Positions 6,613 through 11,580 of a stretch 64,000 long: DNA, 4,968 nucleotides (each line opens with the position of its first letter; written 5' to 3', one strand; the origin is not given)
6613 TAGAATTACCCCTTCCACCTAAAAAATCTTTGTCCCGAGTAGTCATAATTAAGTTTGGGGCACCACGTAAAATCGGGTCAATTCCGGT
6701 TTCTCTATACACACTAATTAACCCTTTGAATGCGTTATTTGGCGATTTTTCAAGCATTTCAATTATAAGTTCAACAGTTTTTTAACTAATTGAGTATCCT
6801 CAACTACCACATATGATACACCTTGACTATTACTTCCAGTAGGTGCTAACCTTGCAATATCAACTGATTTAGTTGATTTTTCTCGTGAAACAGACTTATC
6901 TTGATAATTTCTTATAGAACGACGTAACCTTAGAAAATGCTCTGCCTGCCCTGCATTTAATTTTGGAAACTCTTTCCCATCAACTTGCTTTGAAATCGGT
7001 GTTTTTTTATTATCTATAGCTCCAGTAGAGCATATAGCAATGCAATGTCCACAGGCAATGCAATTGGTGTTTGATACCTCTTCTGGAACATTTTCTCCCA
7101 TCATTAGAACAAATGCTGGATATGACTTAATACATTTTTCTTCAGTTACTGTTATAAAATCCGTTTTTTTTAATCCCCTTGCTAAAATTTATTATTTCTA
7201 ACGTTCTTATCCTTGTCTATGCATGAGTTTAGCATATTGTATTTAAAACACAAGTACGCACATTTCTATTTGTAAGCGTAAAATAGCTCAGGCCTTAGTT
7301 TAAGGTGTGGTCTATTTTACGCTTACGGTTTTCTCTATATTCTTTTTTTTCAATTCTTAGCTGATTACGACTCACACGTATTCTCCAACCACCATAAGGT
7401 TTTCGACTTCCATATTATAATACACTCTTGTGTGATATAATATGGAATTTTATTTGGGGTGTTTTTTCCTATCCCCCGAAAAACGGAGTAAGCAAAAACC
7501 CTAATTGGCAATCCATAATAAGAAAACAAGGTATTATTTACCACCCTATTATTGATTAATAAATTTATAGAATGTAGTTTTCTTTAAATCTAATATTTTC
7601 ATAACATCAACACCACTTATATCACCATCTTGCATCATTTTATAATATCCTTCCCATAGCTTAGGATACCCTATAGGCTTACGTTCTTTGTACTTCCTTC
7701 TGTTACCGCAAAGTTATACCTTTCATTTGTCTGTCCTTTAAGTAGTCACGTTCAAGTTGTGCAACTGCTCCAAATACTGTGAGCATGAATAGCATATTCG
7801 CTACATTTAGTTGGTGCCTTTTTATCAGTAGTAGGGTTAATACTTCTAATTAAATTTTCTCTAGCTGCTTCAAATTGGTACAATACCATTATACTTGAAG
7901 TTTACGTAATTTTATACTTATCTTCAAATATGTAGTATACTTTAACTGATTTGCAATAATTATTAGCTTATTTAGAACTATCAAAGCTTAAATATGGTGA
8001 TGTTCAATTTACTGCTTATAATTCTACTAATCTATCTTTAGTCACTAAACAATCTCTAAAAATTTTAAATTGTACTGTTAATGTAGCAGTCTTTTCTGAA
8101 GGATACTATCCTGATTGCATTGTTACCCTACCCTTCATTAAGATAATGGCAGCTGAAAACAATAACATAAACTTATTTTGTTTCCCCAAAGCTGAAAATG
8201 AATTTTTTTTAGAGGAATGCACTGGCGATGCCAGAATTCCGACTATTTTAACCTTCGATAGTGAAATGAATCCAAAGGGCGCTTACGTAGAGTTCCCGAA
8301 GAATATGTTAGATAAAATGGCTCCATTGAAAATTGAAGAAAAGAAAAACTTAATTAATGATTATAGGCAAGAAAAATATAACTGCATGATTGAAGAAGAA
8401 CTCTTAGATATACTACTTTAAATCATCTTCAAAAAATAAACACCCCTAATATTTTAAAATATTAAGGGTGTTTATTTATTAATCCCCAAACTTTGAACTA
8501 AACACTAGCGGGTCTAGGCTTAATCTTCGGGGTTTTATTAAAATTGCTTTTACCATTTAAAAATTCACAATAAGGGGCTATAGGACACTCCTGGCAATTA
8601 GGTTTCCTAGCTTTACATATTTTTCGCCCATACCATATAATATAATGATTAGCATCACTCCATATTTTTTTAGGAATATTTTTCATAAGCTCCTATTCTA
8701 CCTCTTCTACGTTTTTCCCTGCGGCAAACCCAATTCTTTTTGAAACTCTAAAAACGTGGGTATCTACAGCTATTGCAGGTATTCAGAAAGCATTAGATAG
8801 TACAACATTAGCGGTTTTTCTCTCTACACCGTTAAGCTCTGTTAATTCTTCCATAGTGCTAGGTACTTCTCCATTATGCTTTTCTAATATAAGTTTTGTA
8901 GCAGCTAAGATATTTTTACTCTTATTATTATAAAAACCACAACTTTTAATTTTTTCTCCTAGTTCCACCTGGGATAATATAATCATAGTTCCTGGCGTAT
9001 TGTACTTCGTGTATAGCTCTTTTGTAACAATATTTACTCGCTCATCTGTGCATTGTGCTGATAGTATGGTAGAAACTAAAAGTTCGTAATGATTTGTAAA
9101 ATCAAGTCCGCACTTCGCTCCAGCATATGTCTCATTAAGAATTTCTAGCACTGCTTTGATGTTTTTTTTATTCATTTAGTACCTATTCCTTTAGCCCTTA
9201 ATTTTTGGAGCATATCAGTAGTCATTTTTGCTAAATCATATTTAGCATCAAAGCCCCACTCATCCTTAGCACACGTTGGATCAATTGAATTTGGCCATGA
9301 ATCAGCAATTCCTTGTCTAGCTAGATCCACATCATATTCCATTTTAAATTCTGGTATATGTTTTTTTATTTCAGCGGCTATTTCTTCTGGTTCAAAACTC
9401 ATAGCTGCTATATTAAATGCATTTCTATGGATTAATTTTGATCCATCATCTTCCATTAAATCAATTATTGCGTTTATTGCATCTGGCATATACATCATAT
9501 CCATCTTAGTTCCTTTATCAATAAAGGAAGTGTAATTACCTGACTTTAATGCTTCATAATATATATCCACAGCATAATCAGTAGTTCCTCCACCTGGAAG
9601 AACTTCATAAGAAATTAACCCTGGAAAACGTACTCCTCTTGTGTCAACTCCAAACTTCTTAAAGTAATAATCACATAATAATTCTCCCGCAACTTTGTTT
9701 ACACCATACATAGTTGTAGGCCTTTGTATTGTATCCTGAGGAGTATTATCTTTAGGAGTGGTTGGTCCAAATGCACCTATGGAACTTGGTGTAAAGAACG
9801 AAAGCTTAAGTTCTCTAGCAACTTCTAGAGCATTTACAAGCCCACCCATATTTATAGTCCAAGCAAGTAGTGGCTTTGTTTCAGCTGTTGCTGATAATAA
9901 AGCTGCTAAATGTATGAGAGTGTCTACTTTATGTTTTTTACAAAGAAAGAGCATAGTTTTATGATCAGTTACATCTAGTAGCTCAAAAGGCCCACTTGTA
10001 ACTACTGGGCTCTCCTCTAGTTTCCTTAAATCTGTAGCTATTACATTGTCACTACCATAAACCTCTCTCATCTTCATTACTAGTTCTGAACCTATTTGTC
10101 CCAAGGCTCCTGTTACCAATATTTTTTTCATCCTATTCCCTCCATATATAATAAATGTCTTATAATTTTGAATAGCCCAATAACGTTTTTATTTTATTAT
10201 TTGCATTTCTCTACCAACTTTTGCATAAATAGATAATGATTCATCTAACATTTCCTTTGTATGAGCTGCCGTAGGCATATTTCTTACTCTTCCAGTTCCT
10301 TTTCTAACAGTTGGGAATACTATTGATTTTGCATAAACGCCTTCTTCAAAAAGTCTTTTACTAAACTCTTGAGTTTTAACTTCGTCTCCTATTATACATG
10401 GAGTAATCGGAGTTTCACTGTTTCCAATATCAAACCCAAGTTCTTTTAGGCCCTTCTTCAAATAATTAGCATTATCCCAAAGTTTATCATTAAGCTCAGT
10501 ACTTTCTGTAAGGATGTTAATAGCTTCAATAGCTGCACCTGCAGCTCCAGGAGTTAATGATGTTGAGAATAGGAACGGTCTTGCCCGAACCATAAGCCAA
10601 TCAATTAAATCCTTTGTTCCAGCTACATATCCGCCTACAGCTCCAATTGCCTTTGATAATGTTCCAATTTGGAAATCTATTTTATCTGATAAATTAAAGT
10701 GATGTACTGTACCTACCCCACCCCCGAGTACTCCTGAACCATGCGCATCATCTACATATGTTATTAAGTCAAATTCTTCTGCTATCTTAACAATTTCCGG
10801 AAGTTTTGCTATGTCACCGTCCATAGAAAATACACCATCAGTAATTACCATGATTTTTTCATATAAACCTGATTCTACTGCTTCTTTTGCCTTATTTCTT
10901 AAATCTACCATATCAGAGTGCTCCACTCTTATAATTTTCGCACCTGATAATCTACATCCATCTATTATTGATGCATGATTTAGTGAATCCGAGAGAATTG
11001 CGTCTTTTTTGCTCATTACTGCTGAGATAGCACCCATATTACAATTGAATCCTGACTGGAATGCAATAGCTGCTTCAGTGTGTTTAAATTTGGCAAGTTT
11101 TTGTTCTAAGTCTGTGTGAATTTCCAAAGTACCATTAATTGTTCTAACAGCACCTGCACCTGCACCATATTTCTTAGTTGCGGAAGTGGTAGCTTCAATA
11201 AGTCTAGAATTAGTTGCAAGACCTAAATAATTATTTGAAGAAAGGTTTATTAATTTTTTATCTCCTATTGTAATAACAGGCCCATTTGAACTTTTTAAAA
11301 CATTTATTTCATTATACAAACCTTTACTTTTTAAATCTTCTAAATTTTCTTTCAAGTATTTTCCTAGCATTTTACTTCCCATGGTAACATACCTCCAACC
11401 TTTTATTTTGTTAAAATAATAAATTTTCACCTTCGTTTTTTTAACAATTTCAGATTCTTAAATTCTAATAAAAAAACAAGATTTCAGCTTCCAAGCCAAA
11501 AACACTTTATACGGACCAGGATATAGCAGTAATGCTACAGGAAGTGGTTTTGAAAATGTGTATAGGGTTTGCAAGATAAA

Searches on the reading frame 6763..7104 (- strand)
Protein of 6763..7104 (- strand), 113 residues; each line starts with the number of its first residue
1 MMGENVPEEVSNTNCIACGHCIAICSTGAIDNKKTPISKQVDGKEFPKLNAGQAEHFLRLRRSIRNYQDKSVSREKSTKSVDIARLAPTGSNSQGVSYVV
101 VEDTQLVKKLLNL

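Call 90: search_protein_families(library=pfam, proteins=[window:6763-7104:-], max_evalue=0.00001)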
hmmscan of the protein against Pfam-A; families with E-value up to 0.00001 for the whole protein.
window:6763-7104:- (113 aa): 1 family
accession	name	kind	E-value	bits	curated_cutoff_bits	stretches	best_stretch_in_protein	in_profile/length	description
PF00881.29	Nitroreductase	-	1.2e-10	42.2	23.5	1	59-112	2-55/167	Nitroreductase family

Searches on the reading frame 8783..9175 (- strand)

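Call 90: search_protein_families(library=pfam, proteins=[window:8783-9175:-], max_evalue=0.00001)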
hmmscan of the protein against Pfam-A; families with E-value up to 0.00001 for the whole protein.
window:8783-9175:- (130 aa): 1 family
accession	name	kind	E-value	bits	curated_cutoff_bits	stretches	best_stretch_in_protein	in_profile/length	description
PF00730.31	HhH-GPD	-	4.3e-14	53.2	26.2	1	34-102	1-67/108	HhH-GPD superfamily base excision DNA repair protein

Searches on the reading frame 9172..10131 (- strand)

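Call 90: search_protein_families(library=pfam, proteins=[window:9172-10131:-], max_evalue=0.00001)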
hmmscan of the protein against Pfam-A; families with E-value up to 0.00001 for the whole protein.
window:9172-10131:- (319 aa): 4 families
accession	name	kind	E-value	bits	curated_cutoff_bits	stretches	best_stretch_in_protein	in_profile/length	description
PF01370.27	Epimerase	-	1.7e-25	90.3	20.9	1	4-241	1-239/240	NAD dependent epimerase/dehydratase family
PF16363.11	GDP_Man_Dehyd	-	1.5e-16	61.2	27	1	5-307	1-332/332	GDP-mannose 4,6 dehydratase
PF04321.23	RmlD_sub_bind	-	6.9e-12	45.5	27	1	3-155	2-138/287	RmlD substrate binding domain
PF02719.21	Polysacc_synt_2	-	5.1e-07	29.6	20.2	1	4-113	1-123/293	Polysaccharide biosynthesis protein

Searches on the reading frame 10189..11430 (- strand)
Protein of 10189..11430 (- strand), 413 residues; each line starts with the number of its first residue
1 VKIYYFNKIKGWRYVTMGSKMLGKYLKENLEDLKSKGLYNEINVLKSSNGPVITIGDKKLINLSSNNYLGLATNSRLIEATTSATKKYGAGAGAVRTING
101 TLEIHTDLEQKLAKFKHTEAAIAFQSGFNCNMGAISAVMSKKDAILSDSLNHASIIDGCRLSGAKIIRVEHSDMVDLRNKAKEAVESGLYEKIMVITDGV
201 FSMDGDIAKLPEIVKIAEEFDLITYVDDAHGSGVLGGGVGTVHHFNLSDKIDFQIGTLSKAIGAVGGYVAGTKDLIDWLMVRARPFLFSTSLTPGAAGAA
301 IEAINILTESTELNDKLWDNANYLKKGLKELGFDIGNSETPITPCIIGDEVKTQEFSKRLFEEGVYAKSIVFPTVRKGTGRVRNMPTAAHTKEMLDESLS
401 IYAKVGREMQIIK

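Call 90: search_protein_families(library=pfam, proteins=[window:10189-11430:-], max_evalue=0.00001)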
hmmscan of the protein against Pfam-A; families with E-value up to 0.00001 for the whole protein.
window:10189-11430:- (413 aa): 1 family
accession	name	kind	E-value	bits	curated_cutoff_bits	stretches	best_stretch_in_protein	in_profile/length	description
PF00155.27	Aminotran_1_2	-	5.9e-64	217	19.7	1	59-398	2-357/361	Aminotransferase class I and II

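Call 95: search_protein_families(library=ncbifam, proteins=[window:10189-11430:-], max_evalue=0.00001)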
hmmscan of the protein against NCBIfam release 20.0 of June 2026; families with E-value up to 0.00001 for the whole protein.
window:10189-11430:- (413 aa): 12 families
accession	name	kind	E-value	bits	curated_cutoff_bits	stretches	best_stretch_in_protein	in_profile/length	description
TIGR01825.1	gly_Cac_T_rel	subfamily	1.2e-187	623.3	535.4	1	26-412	1-385/385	BioF/Kbl family PLP-dependent acyltransferase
NF005394.0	PRK06939.1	equivalog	1.6e-162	540.8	460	1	23-412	6-397/397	glycine C-acetyltransferase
TIGR00858.1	bioF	equivalog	1.8e-120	402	426.45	1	42-397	5-359/365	8-amino-7-oxononanoate synthase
NF047600.1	SerpalmtaseCFB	equivalog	3.6e-114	381.5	640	1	29-411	14-394/395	serine palmitoyltransferase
TIGR01822.1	2am3keto_CoA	equivalog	6.8e-114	380.8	493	1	24-412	3-393/393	glycine C-acetyltransferase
NF047599.1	SerpalmtaseBetaP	equivalog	1.6e-91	306.9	500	1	42-409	29-393/394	serine palmitoyltransferase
TIGR01821.1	5aminolev_synth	equivalog_domain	1.9e-81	274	338.55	1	26-411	7-399/402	5-aminolevulinate synthase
NF047603.1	SerpalmtaseAlphaP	equivalog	2.4e-70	237.2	670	1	47-412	33-399/399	serine palmitoyltransferase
NF005526.0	PRK07179.1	equivalog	9.6e-52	175.9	428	1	50-410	43-400/407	alpha-hydroxyketone-type quorum-sensing autoinducer synthase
NF005697.0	PRK07505.1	subfamily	4.4e-43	147.4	342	1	35-399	26-392/405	hypothetical protein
NF004608.1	PRK05937.1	equivalog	1.7e-25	89.6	399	1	61-372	5-316/366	8-amino-7-oxononanoate synthase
NF000586.1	PRK00011.1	subfamily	3e-09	36.1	335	1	80-336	35-298/404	serine hydroxymethyltransferase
